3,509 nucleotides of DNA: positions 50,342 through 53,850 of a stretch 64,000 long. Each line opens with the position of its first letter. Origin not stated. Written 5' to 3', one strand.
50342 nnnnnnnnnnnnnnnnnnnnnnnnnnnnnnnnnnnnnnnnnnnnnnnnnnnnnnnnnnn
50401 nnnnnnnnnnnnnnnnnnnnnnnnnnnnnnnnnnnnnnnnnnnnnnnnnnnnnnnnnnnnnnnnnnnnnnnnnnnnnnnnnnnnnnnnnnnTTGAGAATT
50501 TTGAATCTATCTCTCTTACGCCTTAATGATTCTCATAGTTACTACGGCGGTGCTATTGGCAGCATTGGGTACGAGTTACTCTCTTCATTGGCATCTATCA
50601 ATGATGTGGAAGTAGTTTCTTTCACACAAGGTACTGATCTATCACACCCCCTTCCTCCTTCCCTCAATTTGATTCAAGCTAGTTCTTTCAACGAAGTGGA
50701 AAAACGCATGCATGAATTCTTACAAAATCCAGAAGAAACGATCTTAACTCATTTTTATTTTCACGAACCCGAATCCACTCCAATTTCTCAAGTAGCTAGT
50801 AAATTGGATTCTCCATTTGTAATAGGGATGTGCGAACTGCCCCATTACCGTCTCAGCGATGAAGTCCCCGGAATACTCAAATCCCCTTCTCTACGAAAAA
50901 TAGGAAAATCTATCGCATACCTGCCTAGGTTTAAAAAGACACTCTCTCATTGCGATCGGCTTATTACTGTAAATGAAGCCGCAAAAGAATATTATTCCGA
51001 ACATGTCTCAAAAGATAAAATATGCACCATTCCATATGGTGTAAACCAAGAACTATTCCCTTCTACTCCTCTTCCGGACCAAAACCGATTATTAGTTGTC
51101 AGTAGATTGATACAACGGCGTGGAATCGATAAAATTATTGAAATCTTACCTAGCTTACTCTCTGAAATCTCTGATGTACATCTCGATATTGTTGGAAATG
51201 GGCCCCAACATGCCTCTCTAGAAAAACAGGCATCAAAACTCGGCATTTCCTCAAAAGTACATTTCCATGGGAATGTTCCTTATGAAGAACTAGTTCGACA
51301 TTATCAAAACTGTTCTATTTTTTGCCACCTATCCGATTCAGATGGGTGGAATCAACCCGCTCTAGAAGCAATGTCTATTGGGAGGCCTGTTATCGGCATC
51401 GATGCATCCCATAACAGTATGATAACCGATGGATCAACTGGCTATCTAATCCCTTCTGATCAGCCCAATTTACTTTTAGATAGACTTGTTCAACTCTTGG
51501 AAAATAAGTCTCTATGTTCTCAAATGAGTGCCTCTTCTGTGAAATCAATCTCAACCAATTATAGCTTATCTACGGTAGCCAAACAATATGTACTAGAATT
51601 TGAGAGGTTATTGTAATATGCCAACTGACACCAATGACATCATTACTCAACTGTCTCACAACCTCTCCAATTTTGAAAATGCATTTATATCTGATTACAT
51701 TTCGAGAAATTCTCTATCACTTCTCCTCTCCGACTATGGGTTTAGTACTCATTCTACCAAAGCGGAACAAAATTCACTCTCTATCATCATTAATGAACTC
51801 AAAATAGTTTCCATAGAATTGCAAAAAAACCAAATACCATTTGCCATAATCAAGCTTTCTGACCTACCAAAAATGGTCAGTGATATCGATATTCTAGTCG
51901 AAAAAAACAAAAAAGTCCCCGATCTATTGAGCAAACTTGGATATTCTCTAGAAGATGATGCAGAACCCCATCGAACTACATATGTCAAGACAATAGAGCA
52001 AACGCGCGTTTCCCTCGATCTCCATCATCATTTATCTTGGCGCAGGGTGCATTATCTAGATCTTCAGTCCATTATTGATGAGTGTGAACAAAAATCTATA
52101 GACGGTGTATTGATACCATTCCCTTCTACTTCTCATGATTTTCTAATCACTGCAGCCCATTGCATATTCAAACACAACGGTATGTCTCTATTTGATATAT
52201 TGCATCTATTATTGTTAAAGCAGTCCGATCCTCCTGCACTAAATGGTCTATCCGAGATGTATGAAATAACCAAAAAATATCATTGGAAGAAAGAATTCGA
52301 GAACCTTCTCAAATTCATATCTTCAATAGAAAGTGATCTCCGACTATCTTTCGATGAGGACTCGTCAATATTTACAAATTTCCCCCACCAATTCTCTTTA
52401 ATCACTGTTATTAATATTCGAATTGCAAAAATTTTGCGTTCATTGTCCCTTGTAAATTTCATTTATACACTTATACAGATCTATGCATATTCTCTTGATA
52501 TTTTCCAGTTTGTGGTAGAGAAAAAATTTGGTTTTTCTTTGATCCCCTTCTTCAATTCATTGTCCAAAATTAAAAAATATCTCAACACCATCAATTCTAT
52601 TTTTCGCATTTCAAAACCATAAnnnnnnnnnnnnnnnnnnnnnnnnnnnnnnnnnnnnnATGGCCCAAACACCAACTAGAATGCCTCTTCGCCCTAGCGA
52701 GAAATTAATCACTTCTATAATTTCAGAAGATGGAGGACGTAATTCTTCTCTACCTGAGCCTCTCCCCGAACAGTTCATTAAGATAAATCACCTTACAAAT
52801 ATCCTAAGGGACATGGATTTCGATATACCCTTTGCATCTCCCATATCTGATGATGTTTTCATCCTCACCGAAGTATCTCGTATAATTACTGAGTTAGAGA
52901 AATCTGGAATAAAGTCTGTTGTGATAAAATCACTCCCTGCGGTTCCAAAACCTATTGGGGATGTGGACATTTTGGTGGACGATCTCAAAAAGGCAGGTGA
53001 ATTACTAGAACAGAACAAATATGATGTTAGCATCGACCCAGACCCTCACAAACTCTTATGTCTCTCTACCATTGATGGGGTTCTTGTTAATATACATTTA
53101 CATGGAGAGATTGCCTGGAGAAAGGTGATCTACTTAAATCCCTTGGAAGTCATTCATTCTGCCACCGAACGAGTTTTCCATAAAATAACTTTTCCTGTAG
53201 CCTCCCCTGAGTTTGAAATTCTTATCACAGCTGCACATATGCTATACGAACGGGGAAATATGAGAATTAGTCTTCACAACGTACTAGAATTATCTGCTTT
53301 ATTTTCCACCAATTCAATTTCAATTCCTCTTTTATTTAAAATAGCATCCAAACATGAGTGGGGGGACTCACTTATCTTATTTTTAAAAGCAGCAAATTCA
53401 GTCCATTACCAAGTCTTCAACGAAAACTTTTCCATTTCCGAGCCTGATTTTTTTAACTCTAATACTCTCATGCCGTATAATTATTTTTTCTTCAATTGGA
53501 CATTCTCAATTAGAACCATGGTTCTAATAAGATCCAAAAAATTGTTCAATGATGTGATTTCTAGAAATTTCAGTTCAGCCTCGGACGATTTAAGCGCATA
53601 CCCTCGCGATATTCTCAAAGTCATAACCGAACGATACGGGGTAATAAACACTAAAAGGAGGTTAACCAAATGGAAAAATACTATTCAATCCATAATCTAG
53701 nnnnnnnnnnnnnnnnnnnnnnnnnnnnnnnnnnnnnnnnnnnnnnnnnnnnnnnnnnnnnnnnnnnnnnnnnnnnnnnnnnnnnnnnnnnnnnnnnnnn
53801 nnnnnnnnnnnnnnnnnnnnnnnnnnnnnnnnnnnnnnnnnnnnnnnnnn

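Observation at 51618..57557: Duplicated nucleotidyltransferase plus HprK-like P-loop module embedded in the AglB N-glycosylation island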

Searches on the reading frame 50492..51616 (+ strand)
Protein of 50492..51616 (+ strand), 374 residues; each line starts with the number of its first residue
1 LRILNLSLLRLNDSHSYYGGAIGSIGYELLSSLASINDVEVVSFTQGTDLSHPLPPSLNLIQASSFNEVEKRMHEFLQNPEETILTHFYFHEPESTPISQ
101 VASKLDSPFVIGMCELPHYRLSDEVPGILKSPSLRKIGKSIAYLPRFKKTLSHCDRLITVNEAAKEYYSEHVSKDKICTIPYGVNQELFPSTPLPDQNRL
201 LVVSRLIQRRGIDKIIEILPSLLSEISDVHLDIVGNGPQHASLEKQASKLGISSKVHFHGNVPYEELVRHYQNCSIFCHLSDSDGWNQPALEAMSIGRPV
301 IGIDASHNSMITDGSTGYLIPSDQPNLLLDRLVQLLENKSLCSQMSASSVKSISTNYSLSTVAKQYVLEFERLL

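Call 3: search_protein_families(library=pfam, proteins=[window:50492-51616:+], max_evalue=1)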
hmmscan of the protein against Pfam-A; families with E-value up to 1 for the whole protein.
window:50492-51616:+ (374 aa): 6 families
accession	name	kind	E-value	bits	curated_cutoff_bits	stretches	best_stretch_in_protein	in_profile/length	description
PF00534.26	Glycos_transf_1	-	7e-33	114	26.4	1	188-347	5-167/172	Glycosyl transferases group 1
PF13692.12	Glyco_trans_1_4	-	9.9e-28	97.6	27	1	198-338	2-142/142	Glycosyl transferases group 1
PF13524.12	Glyco_trans_1_2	-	2.8e-07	31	25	1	222-366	9-142/144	Glycosyl transferase-like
PF13439.12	Glyco_transf_4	-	2.2e-05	25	28.5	1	141-187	121-169/170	Glycosyltransferase Family 4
PF20706.3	GT4-conflict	-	0.0058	16.1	26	1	162-301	159-309/385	Family 4 Glycosyltransferase in conflict systems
PF13579.12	Glyco_trans_4_4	-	0.13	13.1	29.7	1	142-183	116-158/158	Glycosyl transferase 4-like domain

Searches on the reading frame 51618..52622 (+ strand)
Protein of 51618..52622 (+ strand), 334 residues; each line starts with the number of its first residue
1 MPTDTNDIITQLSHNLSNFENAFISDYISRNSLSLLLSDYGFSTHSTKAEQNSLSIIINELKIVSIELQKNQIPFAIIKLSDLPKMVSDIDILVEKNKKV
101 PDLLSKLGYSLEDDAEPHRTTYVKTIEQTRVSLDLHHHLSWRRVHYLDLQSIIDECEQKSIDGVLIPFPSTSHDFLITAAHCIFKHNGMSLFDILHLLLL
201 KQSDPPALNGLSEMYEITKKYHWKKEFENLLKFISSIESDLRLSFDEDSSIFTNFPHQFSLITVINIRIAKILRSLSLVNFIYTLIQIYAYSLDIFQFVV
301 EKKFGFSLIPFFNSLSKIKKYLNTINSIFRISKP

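Call 3: search_protein_families(library=pfam, proteins=[window:51618-52622:+], max_evalue=1)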
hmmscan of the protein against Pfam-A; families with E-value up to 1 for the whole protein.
window:51618-52622:+ (334 aa): 2 families
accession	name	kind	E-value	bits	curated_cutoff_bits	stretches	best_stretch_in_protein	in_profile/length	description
PF14907.12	NTP_transf_5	-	2.1e-12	47.6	31.2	1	86-198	93-211/249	Uncharacterised nucleotidyltransferase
PF11803.13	UXS1_N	-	0.14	12.9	30.1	0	260-282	5-27/75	UDP-glucuronate decarboxylase N-terminal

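Call 4: search_protein_families(library=ncbifam, proteins=[window:51618-52622:+], max_evalue=1)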
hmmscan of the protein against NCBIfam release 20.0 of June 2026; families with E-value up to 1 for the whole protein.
window:51618-52622:+ (334 aa): 0 families

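Call 42: find_homologous_proteins(query=A3, max_evalue=0.001)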
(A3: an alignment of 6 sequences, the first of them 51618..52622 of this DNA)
Query A3 (6 sequences) (334 aa, profile of the alignment): 12 proteins with E <= 0.001 among 8000 candidates.
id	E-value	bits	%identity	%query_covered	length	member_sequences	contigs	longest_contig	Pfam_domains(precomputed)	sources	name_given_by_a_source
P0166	4.0e-133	462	49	96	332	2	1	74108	PF14907.13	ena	-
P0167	5.4e-121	422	49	92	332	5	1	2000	-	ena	-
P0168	3.9e-113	396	99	84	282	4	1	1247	PF14907.13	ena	-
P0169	4.7e-113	396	67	100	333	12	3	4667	PF14907.13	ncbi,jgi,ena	-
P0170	4.8e-113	396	24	75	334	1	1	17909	PF14907.13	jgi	jgi:hypothetical protein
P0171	6.9e-113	395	66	100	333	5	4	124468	PF14907.13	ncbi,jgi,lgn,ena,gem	ncbi:MAG: nucleotidyltransferase family protein [Halobacteriales archaeon]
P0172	5.8e-112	392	65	100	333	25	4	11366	PF14907.13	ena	-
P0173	4.6e-111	389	68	99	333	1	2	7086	PF14907.13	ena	-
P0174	1.4e-109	385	65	100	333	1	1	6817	PF14907.13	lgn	-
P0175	3.6e-109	383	66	99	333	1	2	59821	PF14907.13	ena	-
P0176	3.8e-69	252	25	76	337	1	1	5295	PF14907.13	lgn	-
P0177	9.2e-67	244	21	98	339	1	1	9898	PF14907.13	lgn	-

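Call 45: search_solved_structures(query=A4, max_evalue=10, show_alignments=2)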
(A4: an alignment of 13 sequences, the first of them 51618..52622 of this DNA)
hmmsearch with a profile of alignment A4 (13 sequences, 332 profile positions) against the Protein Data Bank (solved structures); distinct sequences matched with E-value up to 10: 3.
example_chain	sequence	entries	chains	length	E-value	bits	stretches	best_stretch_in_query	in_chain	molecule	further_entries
8fbo_A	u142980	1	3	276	0.56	12.7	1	47-87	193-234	KWOCA_102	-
8fbn_A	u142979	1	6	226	0.66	12.5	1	46-87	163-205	KWOCA_73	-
8fbk_A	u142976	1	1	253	0.94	12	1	43-87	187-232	KWOCA_65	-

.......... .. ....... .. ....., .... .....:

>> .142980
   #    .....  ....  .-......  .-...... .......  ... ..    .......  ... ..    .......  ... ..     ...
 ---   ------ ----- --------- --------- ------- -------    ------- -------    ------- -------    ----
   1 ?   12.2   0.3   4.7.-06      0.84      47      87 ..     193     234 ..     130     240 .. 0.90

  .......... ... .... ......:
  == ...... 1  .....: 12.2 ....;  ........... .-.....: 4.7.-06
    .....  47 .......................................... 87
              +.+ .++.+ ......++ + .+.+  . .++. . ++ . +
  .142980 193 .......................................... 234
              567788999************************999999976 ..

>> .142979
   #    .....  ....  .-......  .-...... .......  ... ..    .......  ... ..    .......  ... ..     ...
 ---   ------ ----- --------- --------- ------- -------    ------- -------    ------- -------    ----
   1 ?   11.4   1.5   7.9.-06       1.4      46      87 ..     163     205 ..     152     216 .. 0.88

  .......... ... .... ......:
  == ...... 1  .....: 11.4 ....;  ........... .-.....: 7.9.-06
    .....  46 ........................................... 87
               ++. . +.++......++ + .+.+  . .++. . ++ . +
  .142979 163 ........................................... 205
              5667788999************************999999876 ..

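Call 56: predict_structure(alignment_id=A4)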
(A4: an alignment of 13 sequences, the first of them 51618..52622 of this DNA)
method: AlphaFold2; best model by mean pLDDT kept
length: 334 residues; sequences in the alignment: 13
mean_pLDDT: 84.3   pTM: 0.83
mean pLDDT of the five models: 84.3, 83.3, 83.2, 83.1, 81.5
residues with pLDDT >= 90: 111; 70-90: 196; 50-70: 20; < 50: 7
segments of 3 or more residues with pLDDT < 50: 206-208, 332-334
pLDDT, mean of each block of 10 residues (from residue 1): 76 87 89 91 81 92 95 91 83 88 93 75 91 89 82 91 93 91 87 92 63 88 89 86 74 85 85 82 83 84 79 73 69 44
secondary structure, 60 per line:
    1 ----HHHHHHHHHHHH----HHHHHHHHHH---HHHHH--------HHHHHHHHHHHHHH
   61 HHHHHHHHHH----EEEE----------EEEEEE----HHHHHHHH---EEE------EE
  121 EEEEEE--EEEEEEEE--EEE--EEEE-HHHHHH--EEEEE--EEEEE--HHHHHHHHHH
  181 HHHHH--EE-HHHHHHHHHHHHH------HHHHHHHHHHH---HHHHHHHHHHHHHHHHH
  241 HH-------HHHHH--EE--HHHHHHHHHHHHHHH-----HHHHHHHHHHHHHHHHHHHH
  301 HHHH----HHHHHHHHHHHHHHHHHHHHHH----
elements in order: H5-16 H21-30 H34-38 H47-70 E75-78 E89-94 H99-106 E110-112 E119-126 E129-136 E139-141 E144-147 H149-154 E157-161 E164-168 H171-185 H191-203 H210-220 H224-242 H250-254 H261-275 H281-304 H309-330

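Call 60: fold_search(model_id=the predicted structure, library=pdb)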
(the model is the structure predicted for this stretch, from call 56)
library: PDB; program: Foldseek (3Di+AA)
matches with E <= 10: 569; with E <= 0.001: 2
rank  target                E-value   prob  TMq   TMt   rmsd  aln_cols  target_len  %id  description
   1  4fo1_A                1.4e-04  1.00  0.32  0.61   6.2       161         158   17  Crystal structure of lincosamide antibiotic adenylyltransferase LnuA, apo (released 2012-07-04)
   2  5uvd                  5.9e-04  1.00  0.40  0.57   8.2       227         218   15  Crystal structure of an antigenic nucleotidyltransferase-like protein from Paracoccidioides brasiliensis (released 2018-01-31)
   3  2fcl                  1.7e-03  1.00  0.30  0.56   5.5       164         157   13  Crystal structure of a putative nucleotidyltransferase (tm1012) from Thermotoga maritima at 1.35 A resolution (released 2006-03-14)
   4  2ewr                  2.3e-03  1.00  0.31  0.60   4.4       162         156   10  Crystal structure of a putative nucleotidyltransferase (tm1012) from Thermotoga maritima at 1.60 A resolution (released 2005-12-06)
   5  5kqj_MODEL_1_A        2.5e-03  1.00  0.29  0.48  11.1       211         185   11  Solution Structure of Antibiotic-Resistance Factor ANT(2'')-Ia Reveals Substrate-Regulated Conformation Dynami (released 2017-07-12)
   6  4wqk                  4.0e-03  1.00  0.28  0.49  12.0       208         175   10  Crystal structure of aminoglycoside nucleotidylyltransferase ANT(2")-Ia, apo form (released 2014-11-12)
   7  5cfs                  7.5e-03  1.00  0.29  0.49  11.9       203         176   10  Crystal Structure of ANT(2")-Ia in complex with AMPCPP and tobramycin (released 2016-03-16)
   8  4hx0                  9.2e-03  1.00  0.26  0.48   5.4       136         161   12  Crystal structure of a putative nucleotidyltransferase (TM1012) from Thermotoga maritima at 1.87 A resolution (released 2013-09-11)
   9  4wby                  2.0e-02  0.75  0.24  0.23  18.3       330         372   13  tRNA-processing enzyme (apo form I) (released 2015-04-15)
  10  3h39_A                2.1e-02  0.63  0.22  0.18  18.0       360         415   12  The complex structure of CCA-adding enzyme with ATP (released 2009-10-13)
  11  3wfp_E                2.5e-02  0.41  0.17  0.14  17.2       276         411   16  tRNA processing enzyme (apo form 2) (released 2014-01-01)
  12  3wfq_E                2.8e-02  0.57  0.18  0.15  15.6       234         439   14  tRNA processing enzyme complex 1 (released 2014-01-01)
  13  1vfg_A                3.1e-02  0.44  0.20  0.20  20.1       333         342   12  Crystal structure of tRNA nucleotidyltransferase complexed with a primer tRNA and an incoming ATP analog (released 2004-08-10)
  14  3wfr_F                4.0e-02  0.33  0.15  0.12  16.7       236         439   12  tRNA processing enzyme complex 2 (released 2014-01-01)
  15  3wfo_C                4.3e-02  0.38  0.17  0.14  17.1       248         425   12  tRNA processing enzyme (apo form 1) (released 2014-01-01)
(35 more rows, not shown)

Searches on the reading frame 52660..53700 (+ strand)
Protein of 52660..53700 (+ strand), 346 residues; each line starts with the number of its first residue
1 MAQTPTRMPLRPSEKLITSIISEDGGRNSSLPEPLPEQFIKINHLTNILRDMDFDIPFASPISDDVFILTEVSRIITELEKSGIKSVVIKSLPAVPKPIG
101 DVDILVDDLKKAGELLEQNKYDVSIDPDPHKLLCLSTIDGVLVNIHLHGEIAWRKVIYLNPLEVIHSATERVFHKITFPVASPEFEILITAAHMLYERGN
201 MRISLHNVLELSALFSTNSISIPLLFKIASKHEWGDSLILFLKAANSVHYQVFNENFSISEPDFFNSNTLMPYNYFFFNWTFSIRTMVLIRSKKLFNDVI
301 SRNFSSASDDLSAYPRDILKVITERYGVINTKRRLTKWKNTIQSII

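Call 3: search_protein_families(library=pfam, proteins=[window:52660-53700:+], max_evalue=1)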
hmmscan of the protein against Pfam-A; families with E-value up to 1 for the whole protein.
window:52660-53700:+ (346 aa): 1 family
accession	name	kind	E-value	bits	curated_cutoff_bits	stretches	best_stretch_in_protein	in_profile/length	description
PF14907.12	NTP_transf_5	-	1.1e-12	48.5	31.2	1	67-246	55-245/249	Uncharacterised nucleotidyltransferase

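Call 4: search_protein_families(library=ncbifam, proteins=[window:52660-53700:+], max_evalue=1)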
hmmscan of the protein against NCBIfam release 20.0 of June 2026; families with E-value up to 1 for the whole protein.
window:52660-53700:+ (346 aa): 0 families

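Call 80: find_related_loci(query=A7, collection=genome_contigs, flank=10000)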
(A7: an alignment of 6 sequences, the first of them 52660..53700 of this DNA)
Query A7 (346 aa) in genome_contigs; peptide patterns used: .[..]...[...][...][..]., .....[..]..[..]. (x = any residue, [..] = any of these).
85 stretches matched a pattern; 5 encode a relative of the query (tblastn E <= 1e-3); 5 distinct loci.
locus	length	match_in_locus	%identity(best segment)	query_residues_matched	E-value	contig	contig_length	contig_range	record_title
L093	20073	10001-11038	79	1-346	0e+0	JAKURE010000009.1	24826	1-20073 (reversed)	MAG: Halobacteriales archaeon isolate ALOHA_A2.5_47 A2.5-Halobacteriales-1_9, whole genome shotgun sequence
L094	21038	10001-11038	78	1-346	0e+0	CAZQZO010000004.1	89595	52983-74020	MAG TPA_asm: uncultured Halobacteriales archaeon isolate binchicken_co46_293 genome assembly, contig: NODE_365_length_89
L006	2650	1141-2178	75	1-346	0e+0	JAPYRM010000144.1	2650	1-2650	MAG: Halobacteriales archaeon isolate PW3.metabat2.160 PW3_57375_length_2650_cov_5.843160, whole genome shotgun sequence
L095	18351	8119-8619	25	100-278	1e-8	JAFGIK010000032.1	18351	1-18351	MAG: Candidatus Dojkabacteria bacterium isolate Zod_Metabat.200 k87_3774148, whole genome shotgun sequence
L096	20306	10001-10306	32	139-241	2e-10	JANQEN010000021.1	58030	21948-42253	MAG: Chitinivibrionales bacterium isolate PL23a_bin.29 k99_1502088, whole genome shotgun sequence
